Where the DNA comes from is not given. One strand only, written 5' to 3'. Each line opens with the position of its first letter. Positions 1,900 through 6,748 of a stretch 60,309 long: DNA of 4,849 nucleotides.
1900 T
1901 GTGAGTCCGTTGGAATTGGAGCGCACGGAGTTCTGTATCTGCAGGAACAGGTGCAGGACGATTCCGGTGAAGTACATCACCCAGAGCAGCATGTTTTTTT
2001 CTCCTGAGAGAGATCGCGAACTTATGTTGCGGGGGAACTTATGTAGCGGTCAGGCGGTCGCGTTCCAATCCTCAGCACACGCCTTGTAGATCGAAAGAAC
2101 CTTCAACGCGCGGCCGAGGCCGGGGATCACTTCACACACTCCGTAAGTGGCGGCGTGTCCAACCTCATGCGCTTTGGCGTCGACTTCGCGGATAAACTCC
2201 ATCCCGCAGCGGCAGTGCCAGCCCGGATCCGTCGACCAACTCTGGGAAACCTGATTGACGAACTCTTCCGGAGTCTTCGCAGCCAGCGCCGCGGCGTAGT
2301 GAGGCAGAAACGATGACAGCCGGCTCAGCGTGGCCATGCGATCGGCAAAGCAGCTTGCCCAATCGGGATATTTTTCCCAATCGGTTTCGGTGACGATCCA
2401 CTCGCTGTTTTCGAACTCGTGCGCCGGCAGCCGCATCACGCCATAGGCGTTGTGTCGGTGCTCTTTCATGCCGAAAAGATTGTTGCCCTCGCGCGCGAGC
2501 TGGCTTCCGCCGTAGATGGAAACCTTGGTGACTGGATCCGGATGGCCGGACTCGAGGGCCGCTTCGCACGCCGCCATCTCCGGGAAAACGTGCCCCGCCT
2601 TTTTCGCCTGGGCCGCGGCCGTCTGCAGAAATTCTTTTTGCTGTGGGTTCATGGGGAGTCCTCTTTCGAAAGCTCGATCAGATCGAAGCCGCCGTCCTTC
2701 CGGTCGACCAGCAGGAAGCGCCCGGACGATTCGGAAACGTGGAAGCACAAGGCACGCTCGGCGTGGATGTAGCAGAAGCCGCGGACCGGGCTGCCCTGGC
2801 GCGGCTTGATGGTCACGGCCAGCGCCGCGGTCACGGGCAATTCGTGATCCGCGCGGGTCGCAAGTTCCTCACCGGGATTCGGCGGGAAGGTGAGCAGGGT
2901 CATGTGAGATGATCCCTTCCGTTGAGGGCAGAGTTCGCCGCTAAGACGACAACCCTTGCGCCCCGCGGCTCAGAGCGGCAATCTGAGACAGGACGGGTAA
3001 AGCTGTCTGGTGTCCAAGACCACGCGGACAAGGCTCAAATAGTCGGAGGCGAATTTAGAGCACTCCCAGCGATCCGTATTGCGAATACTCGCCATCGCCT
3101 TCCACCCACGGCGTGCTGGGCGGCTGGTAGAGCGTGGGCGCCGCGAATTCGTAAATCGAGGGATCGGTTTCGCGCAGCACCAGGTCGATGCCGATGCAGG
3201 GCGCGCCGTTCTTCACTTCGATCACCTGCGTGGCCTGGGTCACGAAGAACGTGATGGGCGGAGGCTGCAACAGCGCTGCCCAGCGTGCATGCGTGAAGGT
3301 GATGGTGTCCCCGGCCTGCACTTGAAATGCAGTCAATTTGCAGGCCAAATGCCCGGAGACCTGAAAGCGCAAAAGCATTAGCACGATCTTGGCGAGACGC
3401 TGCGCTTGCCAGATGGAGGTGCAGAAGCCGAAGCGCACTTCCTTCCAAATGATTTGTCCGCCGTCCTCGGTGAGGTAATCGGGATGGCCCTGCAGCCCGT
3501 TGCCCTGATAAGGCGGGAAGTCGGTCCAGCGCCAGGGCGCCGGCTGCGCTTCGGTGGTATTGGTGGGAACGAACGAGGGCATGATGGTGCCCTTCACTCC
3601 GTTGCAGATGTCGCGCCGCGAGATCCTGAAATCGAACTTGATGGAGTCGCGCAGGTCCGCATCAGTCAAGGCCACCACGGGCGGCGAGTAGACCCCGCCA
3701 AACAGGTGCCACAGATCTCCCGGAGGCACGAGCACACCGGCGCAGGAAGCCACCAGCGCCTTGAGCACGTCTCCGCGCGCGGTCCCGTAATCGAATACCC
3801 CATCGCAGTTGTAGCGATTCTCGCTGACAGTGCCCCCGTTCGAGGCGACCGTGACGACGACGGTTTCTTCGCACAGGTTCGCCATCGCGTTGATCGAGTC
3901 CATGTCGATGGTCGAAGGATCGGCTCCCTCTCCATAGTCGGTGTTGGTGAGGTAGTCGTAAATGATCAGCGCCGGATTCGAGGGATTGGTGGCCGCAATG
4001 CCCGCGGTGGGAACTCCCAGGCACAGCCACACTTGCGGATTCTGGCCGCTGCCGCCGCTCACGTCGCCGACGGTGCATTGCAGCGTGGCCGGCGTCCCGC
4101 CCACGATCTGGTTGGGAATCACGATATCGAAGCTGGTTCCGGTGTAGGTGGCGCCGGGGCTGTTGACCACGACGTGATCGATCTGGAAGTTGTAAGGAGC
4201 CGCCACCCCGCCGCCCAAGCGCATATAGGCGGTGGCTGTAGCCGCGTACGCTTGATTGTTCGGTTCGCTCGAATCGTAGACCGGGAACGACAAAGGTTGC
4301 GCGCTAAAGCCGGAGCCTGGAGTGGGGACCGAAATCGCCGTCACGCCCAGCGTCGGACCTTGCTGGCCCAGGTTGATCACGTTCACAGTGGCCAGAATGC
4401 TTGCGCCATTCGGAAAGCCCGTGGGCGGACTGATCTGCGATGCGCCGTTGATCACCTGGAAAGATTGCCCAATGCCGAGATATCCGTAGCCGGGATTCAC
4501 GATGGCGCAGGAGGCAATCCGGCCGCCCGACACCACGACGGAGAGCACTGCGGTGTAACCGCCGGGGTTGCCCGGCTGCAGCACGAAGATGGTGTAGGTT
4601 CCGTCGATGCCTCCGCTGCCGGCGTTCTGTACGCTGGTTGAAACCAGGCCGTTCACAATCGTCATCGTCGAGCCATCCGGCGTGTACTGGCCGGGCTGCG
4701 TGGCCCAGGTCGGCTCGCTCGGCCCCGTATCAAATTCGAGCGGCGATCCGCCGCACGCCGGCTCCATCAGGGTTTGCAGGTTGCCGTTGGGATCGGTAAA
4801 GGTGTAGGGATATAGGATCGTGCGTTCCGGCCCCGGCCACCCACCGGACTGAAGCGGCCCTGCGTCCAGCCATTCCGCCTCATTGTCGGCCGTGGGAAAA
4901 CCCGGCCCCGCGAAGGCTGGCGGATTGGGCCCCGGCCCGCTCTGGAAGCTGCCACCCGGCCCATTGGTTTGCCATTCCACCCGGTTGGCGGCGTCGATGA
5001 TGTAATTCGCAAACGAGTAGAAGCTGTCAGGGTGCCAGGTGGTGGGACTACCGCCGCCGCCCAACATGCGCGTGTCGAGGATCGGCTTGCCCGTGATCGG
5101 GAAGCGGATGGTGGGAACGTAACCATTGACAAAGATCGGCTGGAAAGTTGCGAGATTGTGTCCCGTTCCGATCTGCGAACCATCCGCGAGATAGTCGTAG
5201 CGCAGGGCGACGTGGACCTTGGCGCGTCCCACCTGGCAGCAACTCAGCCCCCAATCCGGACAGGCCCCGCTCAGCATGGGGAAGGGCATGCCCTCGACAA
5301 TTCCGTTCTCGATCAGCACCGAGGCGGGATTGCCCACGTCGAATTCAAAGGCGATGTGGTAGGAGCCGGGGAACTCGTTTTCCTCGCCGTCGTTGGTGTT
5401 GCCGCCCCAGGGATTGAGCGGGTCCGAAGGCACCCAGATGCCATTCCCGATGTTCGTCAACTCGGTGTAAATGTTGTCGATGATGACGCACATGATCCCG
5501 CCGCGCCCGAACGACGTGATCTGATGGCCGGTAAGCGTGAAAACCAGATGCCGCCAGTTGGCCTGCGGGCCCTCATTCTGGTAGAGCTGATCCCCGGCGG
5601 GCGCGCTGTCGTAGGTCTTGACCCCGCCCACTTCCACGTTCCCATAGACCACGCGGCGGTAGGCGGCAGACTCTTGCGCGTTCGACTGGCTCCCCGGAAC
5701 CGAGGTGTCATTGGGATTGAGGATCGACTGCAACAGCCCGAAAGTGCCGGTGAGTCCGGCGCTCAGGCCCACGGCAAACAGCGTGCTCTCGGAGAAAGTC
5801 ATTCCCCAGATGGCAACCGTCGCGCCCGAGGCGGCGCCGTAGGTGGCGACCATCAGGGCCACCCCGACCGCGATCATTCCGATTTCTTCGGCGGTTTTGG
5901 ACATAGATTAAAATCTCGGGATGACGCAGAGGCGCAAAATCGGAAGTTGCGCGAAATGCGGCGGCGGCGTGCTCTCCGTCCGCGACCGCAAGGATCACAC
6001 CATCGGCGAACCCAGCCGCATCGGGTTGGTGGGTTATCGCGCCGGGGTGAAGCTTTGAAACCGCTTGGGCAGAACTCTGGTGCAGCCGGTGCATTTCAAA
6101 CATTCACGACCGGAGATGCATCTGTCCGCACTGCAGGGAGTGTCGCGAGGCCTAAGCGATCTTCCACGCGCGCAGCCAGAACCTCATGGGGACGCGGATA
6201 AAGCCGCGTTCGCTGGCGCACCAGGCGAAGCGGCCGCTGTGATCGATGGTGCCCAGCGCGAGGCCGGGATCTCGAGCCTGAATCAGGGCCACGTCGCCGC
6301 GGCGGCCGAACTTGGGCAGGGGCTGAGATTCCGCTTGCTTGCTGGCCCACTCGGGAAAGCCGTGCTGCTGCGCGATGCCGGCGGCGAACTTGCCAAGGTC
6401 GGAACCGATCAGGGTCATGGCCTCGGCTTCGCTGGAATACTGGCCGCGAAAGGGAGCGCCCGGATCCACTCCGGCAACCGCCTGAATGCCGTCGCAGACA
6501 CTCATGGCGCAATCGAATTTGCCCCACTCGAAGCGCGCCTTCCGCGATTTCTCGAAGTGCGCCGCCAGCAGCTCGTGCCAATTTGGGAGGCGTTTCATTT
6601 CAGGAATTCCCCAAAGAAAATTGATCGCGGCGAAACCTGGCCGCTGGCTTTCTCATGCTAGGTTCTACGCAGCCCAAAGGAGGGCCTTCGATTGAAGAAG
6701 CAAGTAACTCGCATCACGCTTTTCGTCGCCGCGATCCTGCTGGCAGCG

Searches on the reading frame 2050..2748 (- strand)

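Call 58: search_protein_families(library=phrogs, proteins=[window:2050-2748:-], max_evalue=0.001)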
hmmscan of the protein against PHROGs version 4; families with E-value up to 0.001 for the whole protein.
window:2050-2748:- (232 aa): 4 families
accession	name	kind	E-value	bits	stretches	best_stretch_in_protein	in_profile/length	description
phrog_3513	-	lysis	1.1e-15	57.7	1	31-175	637-772/1434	endolysin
phrog_12727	-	lysis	1.1e-09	39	1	42-176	11-133/393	endolysin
phrog_18032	-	lysis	3.1e-07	31.4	1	49-141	19-101/248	endolysin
phrog_1309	-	lysis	0.00012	22.5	1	53-157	19-113/410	endolysin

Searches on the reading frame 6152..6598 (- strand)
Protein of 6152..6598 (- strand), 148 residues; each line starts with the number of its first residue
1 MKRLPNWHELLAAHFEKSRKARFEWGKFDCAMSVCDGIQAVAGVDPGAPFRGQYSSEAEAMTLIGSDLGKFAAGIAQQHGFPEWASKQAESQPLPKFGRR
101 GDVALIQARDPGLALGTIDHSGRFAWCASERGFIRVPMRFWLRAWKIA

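Call 58: search_protein_families(library=phrogs, proteins=[window:6152-6598:-], max_evalue=0.001)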
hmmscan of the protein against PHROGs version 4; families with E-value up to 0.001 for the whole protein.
window:6152-6598:- (148 aa): 1 family
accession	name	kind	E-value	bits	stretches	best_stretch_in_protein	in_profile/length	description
phrog_2134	-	unknown function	1.2e-22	81.1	1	3-147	2-134/135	-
